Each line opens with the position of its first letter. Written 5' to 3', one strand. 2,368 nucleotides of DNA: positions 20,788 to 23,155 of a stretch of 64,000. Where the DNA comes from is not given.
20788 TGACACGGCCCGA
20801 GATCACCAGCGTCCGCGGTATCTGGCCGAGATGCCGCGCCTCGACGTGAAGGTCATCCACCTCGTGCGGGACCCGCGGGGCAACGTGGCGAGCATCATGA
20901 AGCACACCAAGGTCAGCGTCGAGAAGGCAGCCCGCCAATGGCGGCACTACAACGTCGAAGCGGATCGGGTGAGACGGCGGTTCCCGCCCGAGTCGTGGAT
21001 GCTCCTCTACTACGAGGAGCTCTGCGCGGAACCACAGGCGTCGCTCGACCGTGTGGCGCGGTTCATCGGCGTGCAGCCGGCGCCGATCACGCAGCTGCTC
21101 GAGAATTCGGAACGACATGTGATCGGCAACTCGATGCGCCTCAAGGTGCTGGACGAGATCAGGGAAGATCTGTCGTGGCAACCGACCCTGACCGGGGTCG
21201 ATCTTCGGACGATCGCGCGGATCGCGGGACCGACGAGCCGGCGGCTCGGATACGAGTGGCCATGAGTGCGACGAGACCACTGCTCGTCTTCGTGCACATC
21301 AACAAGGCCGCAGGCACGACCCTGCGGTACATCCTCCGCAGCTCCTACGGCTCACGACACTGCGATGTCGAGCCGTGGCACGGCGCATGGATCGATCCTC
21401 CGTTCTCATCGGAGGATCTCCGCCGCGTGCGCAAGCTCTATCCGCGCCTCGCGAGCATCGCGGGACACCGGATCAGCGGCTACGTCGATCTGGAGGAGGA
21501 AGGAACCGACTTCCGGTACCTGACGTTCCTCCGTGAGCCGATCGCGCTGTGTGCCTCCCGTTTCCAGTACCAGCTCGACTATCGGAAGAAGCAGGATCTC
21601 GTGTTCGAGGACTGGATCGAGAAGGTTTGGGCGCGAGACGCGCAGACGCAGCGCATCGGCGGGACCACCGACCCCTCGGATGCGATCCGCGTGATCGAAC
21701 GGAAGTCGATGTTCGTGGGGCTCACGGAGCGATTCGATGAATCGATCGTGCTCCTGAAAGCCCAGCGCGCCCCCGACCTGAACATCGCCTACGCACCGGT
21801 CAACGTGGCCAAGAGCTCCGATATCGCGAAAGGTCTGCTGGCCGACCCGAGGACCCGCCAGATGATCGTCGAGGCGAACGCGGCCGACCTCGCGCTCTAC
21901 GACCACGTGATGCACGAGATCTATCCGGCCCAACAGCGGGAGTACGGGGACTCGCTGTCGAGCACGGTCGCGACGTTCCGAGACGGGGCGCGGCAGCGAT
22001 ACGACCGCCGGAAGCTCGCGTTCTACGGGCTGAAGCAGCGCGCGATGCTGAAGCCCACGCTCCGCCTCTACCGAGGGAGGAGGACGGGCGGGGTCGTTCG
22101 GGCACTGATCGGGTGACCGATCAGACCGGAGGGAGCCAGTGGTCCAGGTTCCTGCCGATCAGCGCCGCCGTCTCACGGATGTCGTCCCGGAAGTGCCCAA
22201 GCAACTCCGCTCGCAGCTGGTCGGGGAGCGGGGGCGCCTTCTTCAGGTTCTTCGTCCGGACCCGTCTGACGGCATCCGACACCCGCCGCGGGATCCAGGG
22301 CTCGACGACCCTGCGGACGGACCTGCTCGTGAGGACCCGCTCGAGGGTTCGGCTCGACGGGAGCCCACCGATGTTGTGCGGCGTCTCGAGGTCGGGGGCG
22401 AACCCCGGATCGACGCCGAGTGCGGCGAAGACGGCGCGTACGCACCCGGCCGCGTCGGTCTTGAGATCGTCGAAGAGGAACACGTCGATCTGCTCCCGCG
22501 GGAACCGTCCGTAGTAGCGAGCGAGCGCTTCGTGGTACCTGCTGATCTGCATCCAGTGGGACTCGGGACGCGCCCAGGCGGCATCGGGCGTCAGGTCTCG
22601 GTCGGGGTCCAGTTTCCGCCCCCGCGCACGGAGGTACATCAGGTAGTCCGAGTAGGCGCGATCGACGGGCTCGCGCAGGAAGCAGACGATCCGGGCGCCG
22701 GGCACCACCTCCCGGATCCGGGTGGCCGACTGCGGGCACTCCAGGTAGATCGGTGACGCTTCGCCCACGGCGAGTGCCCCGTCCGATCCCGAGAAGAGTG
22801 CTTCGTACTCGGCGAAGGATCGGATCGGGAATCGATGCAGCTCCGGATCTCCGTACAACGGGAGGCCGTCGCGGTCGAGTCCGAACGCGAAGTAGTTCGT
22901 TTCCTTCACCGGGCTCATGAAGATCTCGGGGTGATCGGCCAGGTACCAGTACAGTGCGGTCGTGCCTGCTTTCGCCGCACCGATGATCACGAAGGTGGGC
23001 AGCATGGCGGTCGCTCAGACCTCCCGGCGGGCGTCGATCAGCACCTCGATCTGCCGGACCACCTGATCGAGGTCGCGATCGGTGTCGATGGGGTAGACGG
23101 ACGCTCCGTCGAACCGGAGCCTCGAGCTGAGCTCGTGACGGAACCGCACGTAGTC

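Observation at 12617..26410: Four related P-loop kinase-fold modules in three ORFs, one fused to a nucleotidyltransferase domain, embedded in the sulfotransferase locus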

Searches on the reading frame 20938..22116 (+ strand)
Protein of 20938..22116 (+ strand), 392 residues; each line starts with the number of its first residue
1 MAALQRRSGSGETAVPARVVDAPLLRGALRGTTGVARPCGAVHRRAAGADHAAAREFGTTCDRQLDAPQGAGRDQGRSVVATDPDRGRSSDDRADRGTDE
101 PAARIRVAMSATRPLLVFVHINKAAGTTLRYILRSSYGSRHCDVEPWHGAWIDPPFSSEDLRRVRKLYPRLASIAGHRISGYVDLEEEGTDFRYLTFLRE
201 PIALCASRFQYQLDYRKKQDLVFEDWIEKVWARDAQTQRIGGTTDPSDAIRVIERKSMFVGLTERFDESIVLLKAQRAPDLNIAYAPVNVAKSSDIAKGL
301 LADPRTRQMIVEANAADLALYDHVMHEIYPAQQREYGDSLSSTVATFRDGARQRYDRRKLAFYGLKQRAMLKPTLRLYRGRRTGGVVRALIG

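Call 29: search_protein_families(library=pfam, proteins=[window:20938-22116:+], max_evalue=0.001)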
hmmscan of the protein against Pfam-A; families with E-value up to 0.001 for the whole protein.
window:20938-22116:+ (392 aa): 1 family
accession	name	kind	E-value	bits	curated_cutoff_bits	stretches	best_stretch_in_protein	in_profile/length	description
PF06990.17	Gal-3-0_sulfotr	-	1.2e-08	34.8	27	1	248-360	230-339/402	Galactose-3-O-sulfotransferase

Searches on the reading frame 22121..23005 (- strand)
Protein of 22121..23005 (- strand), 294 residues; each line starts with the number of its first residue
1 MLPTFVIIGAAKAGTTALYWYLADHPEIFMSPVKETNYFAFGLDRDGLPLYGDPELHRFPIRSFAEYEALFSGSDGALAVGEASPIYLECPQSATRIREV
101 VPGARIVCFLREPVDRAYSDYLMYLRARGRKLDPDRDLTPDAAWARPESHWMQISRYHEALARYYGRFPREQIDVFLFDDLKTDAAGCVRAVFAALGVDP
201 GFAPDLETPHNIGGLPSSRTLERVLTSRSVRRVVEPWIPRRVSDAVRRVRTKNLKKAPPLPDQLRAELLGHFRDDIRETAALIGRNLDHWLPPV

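Call 5: search_protein_families(library=pfam, proteins=[window:22121-23005:-], max_evalue=0.01)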
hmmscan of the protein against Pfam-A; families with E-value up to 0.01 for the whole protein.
window:22121-23005:- (294 aa): 2 families
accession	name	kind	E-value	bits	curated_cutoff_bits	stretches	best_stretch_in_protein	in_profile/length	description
PF13469.12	Sulfotransfer_3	-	2.6e-13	51.2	27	1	3-199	1-213/216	Sulfotransferase family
PF00685.33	Sulfotransfer_1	-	2.4e-07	30.9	22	1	4-199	3-182/255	Sulfotransferase domain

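Call 6: search_protein_families(library=ncbifam, proteins=[window:22121-23005:-], max_evalue=0.01)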
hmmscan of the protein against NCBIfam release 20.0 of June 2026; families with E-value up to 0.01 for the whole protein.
window:22121-23005:- (294 aa): 0 families
